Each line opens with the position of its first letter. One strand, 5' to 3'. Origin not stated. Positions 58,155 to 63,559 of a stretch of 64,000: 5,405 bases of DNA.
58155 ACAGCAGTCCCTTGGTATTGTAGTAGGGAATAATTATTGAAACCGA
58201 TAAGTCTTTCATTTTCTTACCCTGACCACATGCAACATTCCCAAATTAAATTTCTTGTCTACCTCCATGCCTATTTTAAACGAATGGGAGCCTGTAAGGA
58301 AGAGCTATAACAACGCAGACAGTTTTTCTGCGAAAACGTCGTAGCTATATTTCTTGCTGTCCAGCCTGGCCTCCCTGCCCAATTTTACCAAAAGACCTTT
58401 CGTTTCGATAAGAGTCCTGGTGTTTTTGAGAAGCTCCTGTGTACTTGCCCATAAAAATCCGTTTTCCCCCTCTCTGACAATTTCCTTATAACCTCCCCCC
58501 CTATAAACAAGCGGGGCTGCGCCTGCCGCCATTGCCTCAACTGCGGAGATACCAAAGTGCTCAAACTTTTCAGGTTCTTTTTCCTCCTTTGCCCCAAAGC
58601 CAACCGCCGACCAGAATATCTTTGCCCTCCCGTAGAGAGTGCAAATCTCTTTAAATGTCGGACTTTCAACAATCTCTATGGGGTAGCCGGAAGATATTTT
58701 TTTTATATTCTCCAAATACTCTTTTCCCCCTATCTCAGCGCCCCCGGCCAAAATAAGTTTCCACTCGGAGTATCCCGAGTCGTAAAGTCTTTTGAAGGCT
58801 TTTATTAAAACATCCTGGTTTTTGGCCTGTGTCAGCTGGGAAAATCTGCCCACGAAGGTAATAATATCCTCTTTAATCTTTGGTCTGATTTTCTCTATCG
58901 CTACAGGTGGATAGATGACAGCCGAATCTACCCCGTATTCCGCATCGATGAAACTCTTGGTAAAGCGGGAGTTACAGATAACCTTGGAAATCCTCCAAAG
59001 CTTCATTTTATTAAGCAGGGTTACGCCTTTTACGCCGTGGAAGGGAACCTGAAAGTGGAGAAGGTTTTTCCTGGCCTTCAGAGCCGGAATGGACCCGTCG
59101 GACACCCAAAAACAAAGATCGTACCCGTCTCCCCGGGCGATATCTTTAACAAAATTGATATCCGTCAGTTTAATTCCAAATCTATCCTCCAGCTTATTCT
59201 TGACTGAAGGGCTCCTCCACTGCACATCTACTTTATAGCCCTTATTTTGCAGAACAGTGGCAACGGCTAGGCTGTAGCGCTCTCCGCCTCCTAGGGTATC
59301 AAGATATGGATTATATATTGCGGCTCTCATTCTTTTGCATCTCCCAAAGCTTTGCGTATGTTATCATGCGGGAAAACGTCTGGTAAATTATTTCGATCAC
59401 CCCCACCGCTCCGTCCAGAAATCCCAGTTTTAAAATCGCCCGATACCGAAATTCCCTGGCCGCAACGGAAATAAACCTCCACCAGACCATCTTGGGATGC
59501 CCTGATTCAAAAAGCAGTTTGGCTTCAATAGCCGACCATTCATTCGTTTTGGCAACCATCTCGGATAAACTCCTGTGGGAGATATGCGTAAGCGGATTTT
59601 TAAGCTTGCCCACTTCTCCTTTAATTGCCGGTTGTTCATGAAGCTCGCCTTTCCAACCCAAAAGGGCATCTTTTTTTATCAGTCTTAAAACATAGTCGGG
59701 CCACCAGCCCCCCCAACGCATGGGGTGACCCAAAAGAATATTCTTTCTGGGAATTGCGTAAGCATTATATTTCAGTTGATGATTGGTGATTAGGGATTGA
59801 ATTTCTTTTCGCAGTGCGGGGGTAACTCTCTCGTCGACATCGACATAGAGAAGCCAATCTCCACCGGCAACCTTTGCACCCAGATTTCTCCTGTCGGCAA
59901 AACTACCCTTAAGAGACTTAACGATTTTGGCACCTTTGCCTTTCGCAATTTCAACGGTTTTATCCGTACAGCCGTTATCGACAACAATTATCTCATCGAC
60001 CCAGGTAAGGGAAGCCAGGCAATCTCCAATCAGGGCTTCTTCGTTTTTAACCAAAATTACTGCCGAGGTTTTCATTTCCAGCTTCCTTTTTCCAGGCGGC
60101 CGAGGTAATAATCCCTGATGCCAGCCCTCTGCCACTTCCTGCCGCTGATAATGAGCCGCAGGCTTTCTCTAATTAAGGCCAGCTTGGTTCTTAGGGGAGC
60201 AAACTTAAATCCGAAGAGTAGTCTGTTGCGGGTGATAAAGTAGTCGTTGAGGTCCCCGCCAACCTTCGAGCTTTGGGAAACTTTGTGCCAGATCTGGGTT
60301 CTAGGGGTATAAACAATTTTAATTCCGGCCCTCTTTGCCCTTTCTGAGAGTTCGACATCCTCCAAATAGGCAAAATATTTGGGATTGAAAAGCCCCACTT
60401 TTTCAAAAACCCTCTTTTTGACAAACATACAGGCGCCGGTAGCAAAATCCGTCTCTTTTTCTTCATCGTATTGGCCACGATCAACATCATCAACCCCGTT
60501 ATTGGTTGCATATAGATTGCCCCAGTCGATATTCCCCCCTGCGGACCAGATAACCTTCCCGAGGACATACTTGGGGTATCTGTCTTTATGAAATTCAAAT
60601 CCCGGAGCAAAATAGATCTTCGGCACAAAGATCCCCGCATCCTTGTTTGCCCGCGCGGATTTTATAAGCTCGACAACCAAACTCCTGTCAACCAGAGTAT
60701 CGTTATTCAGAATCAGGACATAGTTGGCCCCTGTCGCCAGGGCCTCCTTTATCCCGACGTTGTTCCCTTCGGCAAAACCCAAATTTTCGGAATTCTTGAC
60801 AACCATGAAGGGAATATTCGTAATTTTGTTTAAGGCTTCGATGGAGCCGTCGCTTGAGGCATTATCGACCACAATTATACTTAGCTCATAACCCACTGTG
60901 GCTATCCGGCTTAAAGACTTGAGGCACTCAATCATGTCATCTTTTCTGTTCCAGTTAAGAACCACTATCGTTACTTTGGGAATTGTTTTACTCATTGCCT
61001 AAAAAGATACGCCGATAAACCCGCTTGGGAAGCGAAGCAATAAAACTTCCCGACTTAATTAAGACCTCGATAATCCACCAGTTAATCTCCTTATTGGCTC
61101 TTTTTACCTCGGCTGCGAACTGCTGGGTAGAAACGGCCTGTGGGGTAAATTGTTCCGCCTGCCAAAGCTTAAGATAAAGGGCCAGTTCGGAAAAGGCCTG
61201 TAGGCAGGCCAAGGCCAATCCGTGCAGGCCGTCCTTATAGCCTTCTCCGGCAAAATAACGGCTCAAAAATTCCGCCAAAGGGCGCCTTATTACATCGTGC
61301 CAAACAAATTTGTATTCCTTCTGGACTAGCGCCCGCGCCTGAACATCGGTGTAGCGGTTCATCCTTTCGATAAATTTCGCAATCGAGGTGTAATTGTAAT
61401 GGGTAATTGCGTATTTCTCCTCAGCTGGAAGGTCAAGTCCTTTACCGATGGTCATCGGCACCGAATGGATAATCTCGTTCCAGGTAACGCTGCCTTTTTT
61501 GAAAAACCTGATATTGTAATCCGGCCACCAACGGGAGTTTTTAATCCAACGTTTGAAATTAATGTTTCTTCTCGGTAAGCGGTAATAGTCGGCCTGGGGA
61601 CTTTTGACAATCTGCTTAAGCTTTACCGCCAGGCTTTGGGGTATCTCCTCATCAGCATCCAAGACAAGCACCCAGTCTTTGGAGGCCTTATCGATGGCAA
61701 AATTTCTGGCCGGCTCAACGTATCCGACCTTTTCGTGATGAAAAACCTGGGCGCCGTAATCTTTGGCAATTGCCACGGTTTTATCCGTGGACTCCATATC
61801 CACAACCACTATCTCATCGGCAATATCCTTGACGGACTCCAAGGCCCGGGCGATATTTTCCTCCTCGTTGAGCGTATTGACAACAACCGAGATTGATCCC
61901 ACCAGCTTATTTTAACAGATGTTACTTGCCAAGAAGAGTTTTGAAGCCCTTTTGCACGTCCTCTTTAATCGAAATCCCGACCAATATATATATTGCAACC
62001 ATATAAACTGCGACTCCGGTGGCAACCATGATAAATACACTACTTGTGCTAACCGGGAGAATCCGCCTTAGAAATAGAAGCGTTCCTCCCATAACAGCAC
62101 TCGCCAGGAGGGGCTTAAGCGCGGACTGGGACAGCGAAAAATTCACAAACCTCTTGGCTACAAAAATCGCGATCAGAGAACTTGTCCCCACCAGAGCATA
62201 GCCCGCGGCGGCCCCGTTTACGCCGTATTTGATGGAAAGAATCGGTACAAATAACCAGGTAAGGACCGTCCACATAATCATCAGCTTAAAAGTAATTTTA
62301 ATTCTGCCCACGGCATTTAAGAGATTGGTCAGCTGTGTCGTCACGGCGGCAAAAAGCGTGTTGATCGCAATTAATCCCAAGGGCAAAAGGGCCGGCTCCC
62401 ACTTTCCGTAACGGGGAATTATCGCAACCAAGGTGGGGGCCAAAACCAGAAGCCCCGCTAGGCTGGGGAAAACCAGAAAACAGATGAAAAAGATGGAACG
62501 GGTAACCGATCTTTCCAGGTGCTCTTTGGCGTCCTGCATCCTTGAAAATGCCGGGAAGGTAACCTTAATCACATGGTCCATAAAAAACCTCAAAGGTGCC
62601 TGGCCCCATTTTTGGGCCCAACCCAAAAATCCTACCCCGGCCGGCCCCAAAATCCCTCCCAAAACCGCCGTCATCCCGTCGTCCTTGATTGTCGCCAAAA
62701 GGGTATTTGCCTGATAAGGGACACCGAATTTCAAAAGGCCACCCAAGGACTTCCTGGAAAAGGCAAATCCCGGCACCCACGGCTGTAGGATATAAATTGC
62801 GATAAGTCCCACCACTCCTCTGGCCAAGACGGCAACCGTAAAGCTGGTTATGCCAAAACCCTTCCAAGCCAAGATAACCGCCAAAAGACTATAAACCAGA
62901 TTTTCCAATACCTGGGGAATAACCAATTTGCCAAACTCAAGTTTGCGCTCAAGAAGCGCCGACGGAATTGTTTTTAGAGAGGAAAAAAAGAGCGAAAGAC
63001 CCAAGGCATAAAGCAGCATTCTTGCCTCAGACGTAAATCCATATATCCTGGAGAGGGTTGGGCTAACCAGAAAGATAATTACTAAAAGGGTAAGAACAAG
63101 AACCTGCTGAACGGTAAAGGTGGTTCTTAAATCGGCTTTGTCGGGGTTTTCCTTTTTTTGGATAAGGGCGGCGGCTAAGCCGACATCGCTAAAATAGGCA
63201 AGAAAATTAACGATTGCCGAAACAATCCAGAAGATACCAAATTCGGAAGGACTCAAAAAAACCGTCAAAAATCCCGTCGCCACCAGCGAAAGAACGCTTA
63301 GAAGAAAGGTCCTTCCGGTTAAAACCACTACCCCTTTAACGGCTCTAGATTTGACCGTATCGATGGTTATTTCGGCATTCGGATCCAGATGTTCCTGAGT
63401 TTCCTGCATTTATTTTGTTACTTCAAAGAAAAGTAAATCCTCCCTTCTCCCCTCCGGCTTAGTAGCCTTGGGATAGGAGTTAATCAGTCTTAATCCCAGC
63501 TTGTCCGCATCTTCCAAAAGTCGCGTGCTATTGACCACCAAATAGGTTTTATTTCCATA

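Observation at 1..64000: One locus, at least 55 glycan-related genes, about 20 GT-C-like proteins, and no recognisable initiating phosphoglycosyltransferase, Wzy, Wzz or ABC exporter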

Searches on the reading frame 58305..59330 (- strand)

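Call 10: search_protein_families(library=pfam, proteins=[window:58305-59330:-], max_evalue=0.01)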
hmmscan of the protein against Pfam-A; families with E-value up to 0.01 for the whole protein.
window:58305-59330:- (341 aa): 3 families
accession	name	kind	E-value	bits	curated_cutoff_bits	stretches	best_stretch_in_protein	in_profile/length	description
PF00534.26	Glycos_transf_1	-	2.6e-22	79.6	26.4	1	148-322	9-170/172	Glycosyl transferases group 1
PF13692.12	Glyco_trans_1_4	-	3.3e-16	60.3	27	1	155-309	2-141/142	Glycosyl transferases group 1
PF13439.12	Glyco_transf_4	-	1.5e-05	25.5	28.5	1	14-146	2-169/170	Glycosyltransferase Family 4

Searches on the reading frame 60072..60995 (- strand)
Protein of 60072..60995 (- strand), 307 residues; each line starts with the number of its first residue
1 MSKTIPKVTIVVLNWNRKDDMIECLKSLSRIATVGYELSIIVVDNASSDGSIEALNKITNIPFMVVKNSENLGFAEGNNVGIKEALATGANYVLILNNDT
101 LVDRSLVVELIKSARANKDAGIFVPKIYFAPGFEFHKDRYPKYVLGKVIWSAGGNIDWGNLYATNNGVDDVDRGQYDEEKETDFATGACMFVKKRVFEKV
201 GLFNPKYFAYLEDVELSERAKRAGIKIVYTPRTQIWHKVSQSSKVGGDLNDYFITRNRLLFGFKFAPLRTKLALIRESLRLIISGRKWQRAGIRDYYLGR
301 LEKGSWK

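Call 10: search_protein_families(library=pfam, proteins=[window:60072-60995:-], max_evalue=0.01)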
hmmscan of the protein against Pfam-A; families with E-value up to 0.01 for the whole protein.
window:60072-60995:- (307 aa): 4 families
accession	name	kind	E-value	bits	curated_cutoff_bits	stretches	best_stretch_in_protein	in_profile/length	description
PF00535.33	Glycos_transf_2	-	1.7e-15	57.8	23.3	1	9-200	1-167/168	Glycosyl transferase family 2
PF13641.12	Glyco_tranf_2_3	-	1.5e-12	48.5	27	1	6-240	1-214/230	Glycosyltransferase like family 2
PF13632.12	Glyco_trans_2_3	-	2.4e-06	28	27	1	184-287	71-158/198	Glycosyl transferase family group 2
PF13506.12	Glyco_transf_21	-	4.9e-05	23.3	21.7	1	180-241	97-158/174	Glycosyl transferase family 21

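Call 44: search_protein_families(library=ncbifam, proteins=[window:60072-60995:-], max_evalue=0.00001)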
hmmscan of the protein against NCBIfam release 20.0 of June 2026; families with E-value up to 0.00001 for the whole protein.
window:60072-60995:- (307 aa): 11 families
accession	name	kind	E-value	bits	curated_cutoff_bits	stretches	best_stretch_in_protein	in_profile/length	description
TIGR01556.1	rhamnosyltran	subfamily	1.6e-18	66.9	200.55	2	37-127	21-112/281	rhamnosyltransferase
NF041875.1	EPS_EpsD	equivalog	1e-15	58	370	1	9-242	2-211/325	exopolysaccharide biosynthesis glycosyltransferase EpsD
TIGR04283.1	glyco_like_mftF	equivalog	1.9e-13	50.5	182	0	9-124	2-108/221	TIGR04283 family arsenosugar biosynthesis glycosyltransferase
TIGR03937.1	PgaC_IcaA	equivalog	3e-12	46.2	422.3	1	3-120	42-156/407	poly-beta-1,6-N-acetyl-D-glucosamine synthase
TIGR03965.1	mycofact_glyco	equivalog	6.1e-12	45.2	280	1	5-86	73-154/467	mycofactocin biosynthesis glycosyltransferase MftF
NF050113.1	gal_furan_GlfT1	equivalog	7.9e-10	38.5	330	1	9-115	2-106/290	galactofuranosyltransferase GlfT1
NF045692.1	OglycostaseCruG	equivalog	5.6e-09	35.4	600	0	3-117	38-155/386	2'-O-glycosyltransferase CruG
NF038302.1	EPS_HpsE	equivalog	2.9e-08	33.1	300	0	8-128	3-125/307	hormogonium polysaccharide biosynthesis glycosyltransferase HpsE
NF007482.0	PRK10073.1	equivalog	2e-07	30.3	423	1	1-117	1-113/334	glycosyltransferase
TIGR03469.1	HpnB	hypoth_equivalog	2.5e-07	30.1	379.25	0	3-117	41-163/386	hopene-associated glycosyltransferase HpnB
TIGR03111.1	glyc2_xrt_Gpos1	hypoth_equivalog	1e-06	27.9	363.95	1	2-118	45-160/439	TIGR03111 family XrtG-associated glycosyltransferase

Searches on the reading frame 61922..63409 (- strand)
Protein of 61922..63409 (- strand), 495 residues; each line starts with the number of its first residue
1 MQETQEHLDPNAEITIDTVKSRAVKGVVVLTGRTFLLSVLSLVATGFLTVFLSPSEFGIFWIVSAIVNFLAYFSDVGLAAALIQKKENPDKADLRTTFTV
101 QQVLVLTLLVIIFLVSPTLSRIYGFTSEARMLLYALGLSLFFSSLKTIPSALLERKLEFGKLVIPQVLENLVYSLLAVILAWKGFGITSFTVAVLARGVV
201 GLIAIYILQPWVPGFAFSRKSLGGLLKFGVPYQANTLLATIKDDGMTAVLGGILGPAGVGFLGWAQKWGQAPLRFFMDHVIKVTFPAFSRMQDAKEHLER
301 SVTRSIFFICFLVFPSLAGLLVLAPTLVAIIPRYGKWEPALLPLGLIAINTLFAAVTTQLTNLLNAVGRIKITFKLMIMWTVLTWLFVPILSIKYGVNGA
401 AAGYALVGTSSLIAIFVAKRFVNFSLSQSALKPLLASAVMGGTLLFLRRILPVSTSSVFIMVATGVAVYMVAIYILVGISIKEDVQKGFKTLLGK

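Call 10: search_protein_families(library=pfam, proteins=[window:61922-63409:-], max_evalue=0.01)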
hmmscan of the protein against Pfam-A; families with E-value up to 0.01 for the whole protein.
window:61922-63409:- (495 aa): 2 families
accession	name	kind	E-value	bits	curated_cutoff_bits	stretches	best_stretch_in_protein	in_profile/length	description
PF13440.11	Polysacc_synt_3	-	2.9e-56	191.3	23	1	49-331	3-283/293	Polysaccharide biosynthesis protein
PF01943.22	Polysacc_synt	-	2.9e-24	86.4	28.2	1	24-292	2-274/274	Polysaccharide biosynthesis protein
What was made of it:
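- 61922..63409 (-): MOP (Wzx-type) flippase, 495 aa. Call 10: Polysacc_synt_3 191 bits.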

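Call 12: find_encoding_contigs(protein=window:61922-63409:-, flank=10000, max_places=4)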
Protein window:61922-63409:- (495 aa): 2 contigs read that carry it; 2 places shown.
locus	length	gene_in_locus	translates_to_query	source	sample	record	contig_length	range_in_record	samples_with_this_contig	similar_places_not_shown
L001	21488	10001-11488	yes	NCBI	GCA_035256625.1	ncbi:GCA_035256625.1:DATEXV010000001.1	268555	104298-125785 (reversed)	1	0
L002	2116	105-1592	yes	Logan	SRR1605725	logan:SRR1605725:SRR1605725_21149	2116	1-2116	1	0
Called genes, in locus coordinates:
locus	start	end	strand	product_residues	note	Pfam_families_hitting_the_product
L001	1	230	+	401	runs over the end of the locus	PF00535:Glycos_transf_2, PF04138:GtrA_DPMS_TM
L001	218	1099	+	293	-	-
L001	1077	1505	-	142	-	PF12172:zf-ChsH2 (weak), PF01796:OB_ChsH2_C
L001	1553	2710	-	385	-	-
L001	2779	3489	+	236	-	PF00535:Glycos_transf_2, PF10111:Glyco_tranf_2_2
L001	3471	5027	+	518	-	PF02366:PMT (weak), PF13231:PMT_2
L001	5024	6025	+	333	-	PF01368:DHH, PF02272:DHHA1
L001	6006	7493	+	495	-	PF13231:PMT_2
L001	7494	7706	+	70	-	-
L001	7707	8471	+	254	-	PF00535:Glycos_transf_2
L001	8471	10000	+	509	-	PF02366:PMT, PF13231:PMT_2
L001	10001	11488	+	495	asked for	PF01943:Polysacc_synt, PF13440:Polysacc_synt_3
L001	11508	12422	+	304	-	PF00535:Glycos_transf_2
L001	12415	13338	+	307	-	PF00535:Glycos_transf_2, PF13641:Glyco_tranf_2_3, PF13632:Glyco_trans_2_3 (weak)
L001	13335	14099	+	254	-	PF00535:Glycos_transf_2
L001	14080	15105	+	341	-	PF13439:Glyco_transf_4 (faint), PF00534:Glycos_transf_1, PF13692:Glyco_trans_1_4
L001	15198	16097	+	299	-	PF00535:Glycos_transf_2, PF10111:Glyco_tranf_2_2 (faint), PF13641:Glyco_tranf_2_3, PF13632:Glyco_trans_2_3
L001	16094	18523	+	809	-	PF00535:Glycos_transf_2, PF13641:Glyco_tranf_2_3, PF10131:PTPS_related (weak)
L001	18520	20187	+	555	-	PF09586:YfhO (faint), PF10131:PTPS_related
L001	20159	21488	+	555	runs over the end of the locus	PF10131:PTPS_related (weak)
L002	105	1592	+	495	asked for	PF01943:Polysacc_synt, PF13440:Polysacc_synt_3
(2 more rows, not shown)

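Call 44: search_protein_families(library=ncbifam, proteins=[L001:2779-3489:+, L001:7707-8471:+], max_evalue=0.00001)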
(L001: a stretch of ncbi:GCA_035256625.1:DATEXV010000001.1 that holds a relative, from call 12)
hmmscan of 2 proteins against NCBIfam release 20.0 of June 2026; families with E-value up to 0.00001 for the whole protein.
L001:2779-3489:+ (236 aa): 20 families
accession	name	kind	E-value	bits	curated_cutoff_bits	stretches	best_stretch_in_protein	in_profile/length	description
NF047588.1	GlcsyltransPgfSStrep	equivalog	1.6e-18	66.9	500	1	9-177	3-171/308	glycosyltransferase PgfS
TIGR03937.1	PgaC_IcaA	equivalog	1.6e-18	66.8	422.3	1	5-107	43-142/407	poly-beta-1,6-N-acetyl-D-glucosamine synthase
NF007986.1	PRK10714.1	equivalog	1.9e-17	63.3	529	1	5-207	4-201/316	undecaprenyl-phosphate 4-deoxy-4-formamido-L-arabinose transferase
NF047683.1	TeichurnBiosyTuaG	equivalog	3.2e-15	56.5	400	1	7-107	6-103/252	teichuronic acid biosynthesis protein TuaG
NF041391.1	DPhHxTase_Halo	equivalog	6.7e-15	54.7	375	1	15-206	3-183/213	dolichyl-phosphate hexose transferase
NF058614.1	PPMAGASynPpgS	equivalog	1.1e-13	51.2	370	1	11-204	4-194/226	polyprenyl-phospho-N-acetylgalactosaminyl synthase PpgS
NF010496.0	PRK13915.1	equivalog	8.4e-12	44.8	262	1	7-100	31-126/307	glucosyl-3-phosphoglycerate synthase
TIGR04182.1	glyco_TIGR04182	equivalog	2.7e-11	43.4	325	1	10-221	3-204/293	S-layer glycoprotein N-glycosyltransferase AglJ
NF007482.0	PRK10073.1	equivalog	7.6e-11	41.6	423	1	7-103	6-98/334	glycosyltransferase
TIGR04283.1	glyco_like_mftF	equivalog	1.4e-10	41.2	182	1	9-104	1-86/221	TIGR04283 family arsenosugar biosynthesis glycosyltransferase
NF041875.1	EPS_EpsD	equivalog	2.2e-10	40.4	370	1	9-126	1-115/325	exopolysaccharide biosynthesis glycosyltransferase EpsD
NF045692.1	OglycostaseCruG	equivalog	5.5e-10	38.7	600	1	5-123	39-160/386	2'-O-glycosyltransferase CruG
TIGR03965.1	mycofact_glyco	equivalog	4.4e-09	35.7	280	1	6-100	73-164/467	mycofactocin biosynthesis glycosyltransferase MftF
NF053739.1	GlytfEpsEBac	equivalog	9.9e-09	34.5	450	1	10-100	4-92/265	glycosyltransferase EpsE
TIGR03469.1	HpnB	hypoth_equivalog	1.1e-08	34.5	379.25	1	9-123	46-168/386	hopene-associated glycosyltransferase HpnB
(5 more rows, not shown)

L001:7707-8471:+ (254 aa): 13 families
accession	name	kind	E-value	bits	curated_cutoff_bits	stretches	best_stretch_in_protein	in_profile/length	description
NF007482.0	PRK10073.1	equivalog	3.5e-15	55.8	423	1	4-100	6-98/334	glycosyltransferase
NF041875.1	EPS_EpsD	equivalog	2e-12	47.2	370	1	6-110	1-102/325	exopolysaccharide biosynthesis glycosyltransferase EpsD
NF007986.1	PRK10714.1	equivalog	3.3e-12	46.1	529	1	6-161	8-162/316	undecaprenyl-phosphate 4-deoxy-4-formamido-L-arabinose transferase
TIGR03937.1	PgaC_IcaA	equivalog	3.8e-12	45.9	422.3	1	6-97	47-135/407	poly-beta-1,6-N-acetyl-D-glucosamine synthase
NF041391.1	DPhHxTase_Halo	equivalog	6.9e-11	41.5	375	1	12-170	3-152/213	dolichyl-phosphate hexose transferase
NF038302.1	EPS_HpsE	equivalog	2.6e-10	39.8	300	1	6-98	3-97/307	hormogonium polysaccharide biosynthesis glycosyltransferase HpsE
TIGR04283.1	glyco_like_mftF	equivalog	4.4e-10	39.5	182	1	6-107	1-92/221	TIGR04283 family arsenosugar biosynthesis glycosyltransferase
NF047588.1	GlcsyltransPgfSStrep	equivalog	6.4e-10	38.7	500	1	6-181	3-177/308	glycosyltransferase PgfS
NF050050.1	ProtGlycPglI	equivalog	1.9e-09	37.3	500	1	5-122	3-118/306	GalNAc(5)-diNAcBac-PP-undecaprenol beta-1,3-glucosyltransferase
NF047683.1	TeichurnBiosyTuaG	equivalog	1.5e-08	34.6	400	1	3-112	5-111/252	teichuronic acid biosynthesis protein TuaG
TIGR04182.1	glyco_TIGR04182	equivalog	7.8e-07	28.8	325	1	8-170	4-158/293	S-layer glycoprotein N-glycosyltransferase AglJ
TIGR03965.1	mycofact_glyco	equivalog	1.2e-06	27.8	280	1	7-123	77-190/467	mycofactocin biosynthesis glycosyltransferase MftF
NF053739.1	GlytfEpsEBac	equivalog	4.7e-06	25.8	450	1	6-108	3-103/265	glycosyltransferase EpsE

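Call 75: list_cluster_members(proteins=[window:61922-63409:-, window:2016-2762:-, window:13992-15038:+, window:30986-32260:-])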
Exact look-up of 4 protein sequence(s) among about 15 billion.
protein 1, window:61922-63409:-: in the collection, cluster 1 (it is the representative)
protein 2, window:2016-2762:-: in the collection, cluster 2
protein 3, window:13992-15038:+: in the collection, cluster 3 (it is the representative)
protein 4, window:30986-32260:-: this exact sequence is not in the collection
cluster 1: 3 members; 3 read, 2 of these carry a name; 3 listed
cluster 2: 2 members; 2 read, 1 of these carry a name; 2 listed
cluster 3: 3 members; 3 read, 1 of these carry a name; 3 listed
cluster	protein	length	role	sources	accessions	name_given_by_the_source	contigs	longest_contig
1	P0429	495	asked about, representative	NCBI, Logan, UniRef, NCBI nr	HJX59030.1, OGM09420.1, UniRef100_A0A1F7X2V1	MAG TPA: oligosaccharide flippase family protein [Patescibacteria group bacterium] | Uncharacterized protein n=1 Tax=Candidatus Woesebacteria bacterium RBG_13_46_13 ... | MAG: hypothetical protein A2Y68_00405 [Candidatus Woesebacteria bacterium RBG_13_46_13]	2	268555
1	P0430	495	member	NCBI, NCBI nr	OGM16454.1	hypothetical protein A2V61_04340 [Candidatus Woesebacteria bacterium RBG_19FT_COMBO_47_8] | MAG: hypothetical protein A2V61_04340 [Candidatus Woesebacteria bacterium ...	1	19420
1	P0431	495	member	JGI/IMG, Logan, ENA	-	-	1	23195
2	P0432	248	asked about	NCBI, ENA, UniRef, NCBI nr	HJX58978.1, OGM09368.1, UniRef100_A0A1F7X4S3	MAG TPA: methyltransferase domain-containing protein [Patescibacteria group bacterium] | Methyltransferase type 11 domain-containing protein n=1 Tax=Candidatus Woesebacteria ... | MAG: hypothetical protein A2Y68_00145 [Candidatus Woesebacteria bacterium RBG_13_46_13]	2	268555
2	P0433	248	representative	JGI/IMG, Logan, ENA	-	-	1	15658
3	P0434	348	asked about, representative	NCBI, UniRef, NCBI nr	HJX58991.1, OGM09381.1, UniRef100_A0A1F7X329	MAG TPA: glyceraldehyde 3-phosphate dehydrogenase NAD-binding domain-containing protein ... | Glyceraldehyde 3-phosphate dehydrogenase NAD(P) binding domain-containing protein n=1 ... | MAG: hypothetical protein A2Y68_00210 [Candidatus Woesebacteria bacterium RBG_13_46_13]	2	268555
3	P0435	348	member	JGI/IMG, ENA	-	-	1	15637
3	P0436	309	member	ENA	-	-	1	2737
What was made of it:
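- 61922..63409 (-): Call 75: identical to OGM09420.1.
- On CPR/Patescibacteria (Microgenomates, Woesebacteria): Three window proteins are identical to Candidatus Woesebacteria bacterium RBG_13_46_13 entries (call 75).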

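Call 78: search_protein_families(library=ncbifam, proteins=[window:61922-63409:-], max_evalue=0.01)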
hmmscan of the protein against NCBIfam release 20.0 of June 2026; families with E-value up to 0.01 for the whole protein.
window:61922-63409:- (495 aa): 3 families
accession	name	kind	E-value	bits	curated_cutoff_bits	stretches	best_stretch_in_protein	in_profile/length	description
NF007773.0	PRK10459.1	equivalog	5.8e-42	144.3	273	1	22-475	6-466/492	MOP flippase family protein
NF058658.1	Oglyco_Wzx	exception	2.1e-36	126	720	1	18-483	5-465/478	O-glycosylation flippase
NF047674.1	TeichurnBiosyTuaB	equivalog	2.8e-22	79.4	580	1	17-474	2-463/469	teichuronic acid biosynthesis protein TuaB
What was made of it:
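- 61922..63409 (-): Call 78.
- The flippase 61922-63409 matches the 'O-glycosylation flippase' model at 126 bits (call 78).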
